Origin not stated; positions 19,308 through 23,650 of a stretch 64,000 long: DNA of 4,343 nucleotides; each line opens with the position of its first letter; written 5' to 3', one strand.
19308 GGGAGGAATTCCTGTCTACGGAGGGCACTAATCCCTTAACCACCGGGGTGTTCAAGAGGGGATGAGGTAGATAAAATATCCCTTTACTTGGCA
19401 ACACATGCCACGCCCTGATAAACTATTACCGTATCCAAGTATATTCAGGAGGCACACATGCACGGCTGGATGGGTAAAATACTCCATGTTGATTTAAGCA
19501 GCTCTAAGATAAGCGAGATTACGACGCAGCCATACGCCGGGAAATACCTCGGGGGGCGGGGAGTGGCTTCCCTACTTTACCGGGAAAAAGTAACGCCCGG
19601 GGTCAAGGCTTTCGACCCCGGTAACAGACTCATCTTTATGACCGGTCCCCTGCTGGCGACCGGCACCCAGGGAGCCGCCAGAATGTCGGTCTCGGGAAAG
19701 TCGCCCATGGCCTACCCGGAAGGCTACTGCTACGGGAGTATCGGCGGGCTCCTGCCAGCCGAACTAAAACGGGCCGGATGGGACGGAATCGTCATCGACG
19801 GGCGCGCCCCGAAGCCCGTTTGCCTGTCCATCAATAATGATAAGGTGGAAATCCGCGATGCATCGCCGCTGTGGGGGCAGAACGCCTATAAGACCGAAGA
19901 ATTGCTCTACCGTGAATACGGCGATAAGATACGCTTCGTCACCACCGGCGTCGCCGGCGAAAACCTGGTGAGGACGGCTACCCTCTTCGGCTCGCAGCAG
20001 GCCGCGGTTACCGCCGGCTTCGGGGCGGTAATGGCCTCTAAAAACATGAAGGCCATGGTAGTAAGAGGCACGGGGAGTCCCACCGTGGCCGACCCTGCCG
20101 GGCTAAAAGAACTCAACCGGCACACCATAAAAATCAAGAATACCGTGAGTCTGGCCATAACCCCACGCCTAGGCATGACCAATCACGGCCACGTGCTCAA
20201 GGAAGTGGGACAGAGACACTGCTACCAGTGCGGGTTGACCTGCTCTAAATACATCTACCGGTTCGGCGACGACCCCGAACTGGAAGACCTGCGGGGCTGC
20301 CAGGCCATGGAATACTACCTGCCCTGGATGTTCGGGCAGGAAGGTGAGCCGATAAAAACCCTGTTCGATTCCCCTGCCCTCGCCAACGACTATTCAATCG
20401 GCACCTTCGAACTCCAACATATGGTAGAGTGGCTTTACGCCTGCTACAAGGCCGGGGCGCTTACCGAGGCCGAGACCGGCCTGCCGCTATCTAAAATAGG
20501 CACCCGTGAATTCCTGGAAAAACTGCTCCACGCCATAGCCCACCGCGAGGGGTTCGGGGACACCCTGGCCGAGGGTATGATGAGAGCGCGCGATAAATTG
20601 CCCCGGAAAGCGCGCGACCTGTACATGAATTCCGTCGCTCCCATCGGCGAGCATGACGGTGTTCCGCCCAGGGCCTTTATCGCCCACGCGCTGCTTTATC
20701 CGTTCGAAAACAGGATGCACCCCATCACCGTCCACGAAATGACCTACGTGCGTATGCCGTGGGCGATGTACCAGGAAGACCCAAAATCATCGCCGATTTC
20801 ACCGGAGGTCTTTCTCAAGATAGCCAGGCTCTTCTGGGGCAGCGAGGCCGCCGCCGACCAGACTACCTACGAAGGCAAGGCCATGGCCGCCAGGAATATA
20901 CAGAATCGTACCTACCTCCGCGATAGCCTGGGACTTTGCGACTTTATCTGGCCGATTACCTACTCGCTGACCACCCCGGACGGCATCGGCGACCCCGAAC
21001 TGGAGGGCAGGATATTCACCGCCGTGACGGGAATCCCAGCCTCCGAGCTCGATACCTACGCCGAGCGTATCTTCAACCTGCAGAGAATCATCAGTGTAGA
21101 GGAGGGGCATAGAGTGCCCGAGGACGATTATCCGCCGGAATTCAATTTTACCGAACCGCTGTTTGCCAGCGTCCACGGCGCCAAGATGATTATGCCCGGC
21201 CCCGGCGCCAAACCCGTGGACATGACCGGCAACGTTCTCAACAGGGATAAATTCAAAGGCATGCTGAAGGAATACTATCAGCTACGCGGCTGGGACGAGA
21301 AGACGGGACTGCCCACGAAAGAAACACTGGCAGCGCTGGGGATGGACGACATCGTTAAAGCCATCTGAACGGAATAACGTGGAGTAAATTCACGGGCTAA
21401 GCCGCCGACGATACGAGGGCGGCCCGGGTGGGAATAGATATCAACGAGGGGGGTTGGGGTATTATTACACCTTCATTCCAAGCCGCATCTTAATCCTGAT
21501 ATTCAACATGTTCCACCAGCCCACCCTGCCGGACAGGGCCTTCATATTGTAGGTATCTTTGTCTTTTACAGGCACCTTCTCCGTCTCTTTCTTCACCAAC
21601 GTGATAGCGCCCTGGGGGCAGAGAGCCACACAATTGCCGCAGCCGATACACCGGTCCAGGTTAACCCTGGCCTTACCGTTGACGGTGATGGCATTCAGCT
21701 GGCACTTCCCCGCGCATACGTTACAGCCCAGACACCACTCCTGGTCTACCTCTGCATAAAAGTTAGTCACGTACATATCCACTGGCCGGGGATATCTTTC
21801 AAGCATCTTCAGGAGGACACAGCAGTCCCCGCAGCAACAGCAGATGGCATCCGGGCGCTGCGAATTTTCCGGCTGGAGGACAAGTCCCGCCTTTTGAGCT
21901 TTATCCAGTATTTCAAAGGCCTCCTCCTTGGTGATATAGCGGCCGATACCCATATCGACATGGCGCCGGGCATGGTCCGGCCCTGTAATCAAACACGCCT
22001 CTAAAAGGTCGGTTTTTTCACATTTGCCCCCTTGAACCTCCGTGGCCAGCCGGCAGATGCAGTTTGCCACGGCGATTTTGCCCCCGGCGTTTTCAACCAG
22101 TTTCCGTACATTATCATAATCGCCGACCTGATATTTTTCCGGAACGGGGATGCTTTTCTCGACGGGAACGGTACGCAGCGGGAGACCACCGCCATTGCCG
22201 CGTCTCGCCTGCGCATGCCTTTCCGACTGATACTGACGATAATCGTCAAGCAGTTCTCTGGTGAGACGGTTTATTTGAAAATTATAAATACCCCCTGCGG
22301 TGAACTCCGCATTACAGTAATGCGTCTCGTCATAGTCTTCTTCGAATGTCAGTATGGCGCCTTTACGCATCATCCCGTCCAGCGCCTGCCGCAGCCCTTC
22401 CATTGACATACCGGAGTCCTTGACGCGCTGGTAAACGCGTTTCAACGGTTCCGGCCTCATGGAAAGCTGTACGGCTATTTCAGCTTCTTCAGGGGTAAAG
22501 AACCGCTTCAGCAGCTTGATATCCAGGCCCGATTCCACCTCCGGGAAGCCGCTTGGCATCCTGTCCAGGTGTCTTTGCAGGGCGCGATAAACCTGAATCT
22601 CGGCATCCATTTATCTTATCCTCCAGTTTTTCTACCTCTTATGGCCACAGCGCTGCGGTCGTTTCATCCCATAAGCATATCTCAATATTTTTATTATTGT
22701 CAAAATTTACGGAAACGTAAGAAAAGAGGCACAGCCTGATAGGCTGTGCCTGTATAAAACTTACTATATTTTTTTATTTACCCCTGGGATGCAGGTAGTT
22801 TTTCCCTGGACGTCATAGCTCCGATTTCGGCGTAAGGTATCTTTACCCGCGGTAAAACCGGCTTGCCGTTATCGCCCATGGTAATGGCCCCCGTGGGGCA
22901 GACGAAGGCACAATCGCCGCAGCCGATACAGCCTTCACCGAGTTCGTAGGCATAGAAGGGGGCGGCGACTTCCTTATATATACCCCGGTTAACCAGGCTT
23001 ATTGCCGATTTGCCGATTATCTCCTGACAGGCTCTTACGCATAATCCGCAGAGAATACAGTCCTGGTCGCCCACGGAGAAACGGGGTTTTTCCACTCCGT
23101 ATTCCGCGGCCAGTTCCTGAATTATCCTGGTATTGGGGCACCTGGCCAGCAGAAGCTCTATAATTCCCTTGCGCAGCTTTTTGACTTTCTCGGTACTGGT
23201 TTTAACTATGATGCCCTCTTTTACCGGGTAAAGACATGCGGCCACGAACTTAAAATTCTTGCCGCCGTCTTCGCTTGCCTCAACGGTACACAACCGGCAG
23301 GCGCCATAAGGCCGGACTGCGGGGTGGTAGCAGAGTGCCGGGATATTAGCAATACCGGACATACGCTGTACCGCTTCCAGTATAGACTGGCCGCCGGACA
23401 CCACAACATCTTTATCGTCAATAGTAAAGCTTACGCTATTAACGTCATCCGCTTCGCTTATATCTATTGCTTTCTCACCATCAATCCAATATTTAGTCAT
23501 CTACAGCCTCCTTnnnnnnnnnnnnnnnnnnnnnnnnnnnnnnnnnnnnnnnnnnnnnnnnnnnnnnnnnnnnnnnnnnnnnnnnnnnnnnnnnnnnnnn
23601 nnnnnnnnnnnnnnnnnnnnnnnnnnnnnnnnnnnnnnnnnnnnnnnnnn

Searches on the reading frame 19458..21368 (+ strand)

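Call 36: search_protein_families(library=pfam, proteins=[window:19458-21368:+])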
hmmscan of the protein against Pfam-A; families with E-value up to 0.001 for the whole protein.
window:19458-21368:+ (636 aa): 2 families
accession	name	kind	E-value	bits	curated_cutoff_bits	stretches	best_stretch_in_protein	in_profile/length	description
PF02730.20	AFOR_N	-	1.1e-59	202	29.8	1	6-205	1-199/199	Aldehyde ferredoxin oxidoreductase, N-terminal domain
PF01314.23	AFOR_C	-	1.8e-56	192.4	27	1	247-629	59-385/385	Aldehyde ferredoxin oxidoreductase, domains 2 & 3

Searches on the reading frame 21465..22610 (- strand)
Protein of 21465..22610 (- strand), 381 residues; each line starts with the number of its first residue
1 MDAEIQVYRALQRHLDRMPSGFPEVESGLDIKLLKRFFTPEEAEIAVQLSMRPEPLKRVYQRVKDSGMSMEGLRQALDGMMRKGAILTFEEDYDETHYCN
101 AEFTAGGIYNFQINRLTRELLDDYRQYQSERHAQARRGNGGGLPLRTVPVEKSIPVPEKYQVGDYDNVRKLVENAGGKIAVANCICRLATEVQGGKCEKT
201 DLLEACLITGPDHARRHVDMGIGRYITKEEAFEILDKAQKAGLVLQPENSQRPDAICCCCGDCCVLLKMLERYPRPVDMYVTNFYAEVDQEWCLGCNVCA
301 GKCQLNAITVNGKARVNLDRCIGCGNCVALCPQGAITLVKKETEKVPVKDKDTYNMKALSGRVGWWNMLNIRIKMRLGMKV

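Call 36: search_protein_families(library=pfam, proteins=[window:21465-22610:-])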
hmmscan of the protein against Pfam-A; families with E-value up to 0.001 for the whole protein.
window:21465-22610:- (381 aa): 9 families
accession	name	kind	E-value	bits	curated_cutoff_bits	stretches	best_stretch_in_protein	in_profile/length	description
PF00037.32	Fer4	-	2.5e-13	49.7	21.1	2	315-337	2-24/24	4Fe-4S binding domain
PF12838.12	Fer4_7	-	4.9e-11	43.4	27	2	293-335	2-52/52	4Fe-4S dicluster domain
PF14697.11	Fer4_21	-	5.7e-09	36.4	35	1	286-338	1-59/59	4Fe-4S dicluster domain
PF13237.11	Fer4_10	-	2.9e-07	30.8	25.5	1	288-332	4-53/53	4Fe-4S dicluster domain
PF12837.12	Fer4_6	-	1.3e-05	25.4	25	1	314-336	2-24/24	4Fe-4S binding domain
PF13187.11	Fer4_9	-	1.6e-05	25.3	27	1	293-336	2-52/52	4Fe-4S dicluster domain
PF25160.1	LdpA_Fe-S-bd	-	2.6e-05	24.3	27.6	1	299-339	9-46/49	LdpA Fe-S cluster-binding domain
PF12797.12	Fer4_2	-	5.2e-05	23.4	24.5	1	315-332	4-21/22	4Fe-4S binding domain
PF13484.11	Fer4_16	-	7.4e-05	23.9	30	1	320-352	1-33/66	4Fe-4S double cluster binding domain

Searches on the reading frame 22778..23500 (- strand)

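Call 36: search_protein_families(library=pfam, proteins=[window:22778-23500:-])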
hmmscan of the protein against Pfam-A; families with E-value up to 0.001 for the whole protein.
window:22778-23500:- (240 aa): 13 families
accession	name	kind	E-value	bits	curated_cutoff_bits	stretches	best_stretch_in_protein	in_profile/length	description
PF13510.11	Fer2_4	-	7.7e-13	48.8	22.8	1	22-103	3-81/82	2Fe-2S iron-sulfur cluster binding domain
PF12838.12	Fer4_7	-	1.2e-08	35.7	27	1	191-213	2-24/52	4Fe-4S dicluster domain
PF13187.11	Fer4_9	-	1.3e-08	35.2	27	1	191-209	2-20/52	4Fe-4S dicluster domain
PF13237.11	Fer4_10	-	2e-08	34.5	25.5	1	189-214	7-34/53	4Fe-4S dicluster domain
PF14697.11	Fer4_21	-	2.2e-07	31.3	35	1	143-208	3-59/59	4Fe-4S dicluster domain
PF00037.32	Fer4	-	5.1e-07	29.7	21.1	1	191-207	8-24/24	4Fe-4S binding domain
PF12797.12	Fer4_2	-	1.4e-05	25.2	24.5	0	190-203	9-22/22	4Fe-4S binding domain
PF00111.32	Fer2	-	2.9e-05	24.4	21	1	26-93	2-76/77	2Fe-2S iron-sulfur cluster binding domain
PF13183.11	Fer4_8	-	0.00011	23.1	27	1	147-204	4-67/68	4Fe-4S dicluster domain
PF13459.11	Fer4_15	-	0.00013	23.1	22.4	0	146-163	6-23/66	4Fe-4S single cluster domain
PF12837.12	Fer4_6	-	0.00013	22.2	25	1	191-206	9-24/24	4Fe-4S binding domain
PF13484.11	Fer4_16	-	0.00026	22.1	30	1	191-211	2-21/66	4Fe-4S double cluster binding domain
PF13746.11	Fer4_18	-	0.00043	20.9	27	0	147-166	84-103/114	4Fe-4S dicluster domain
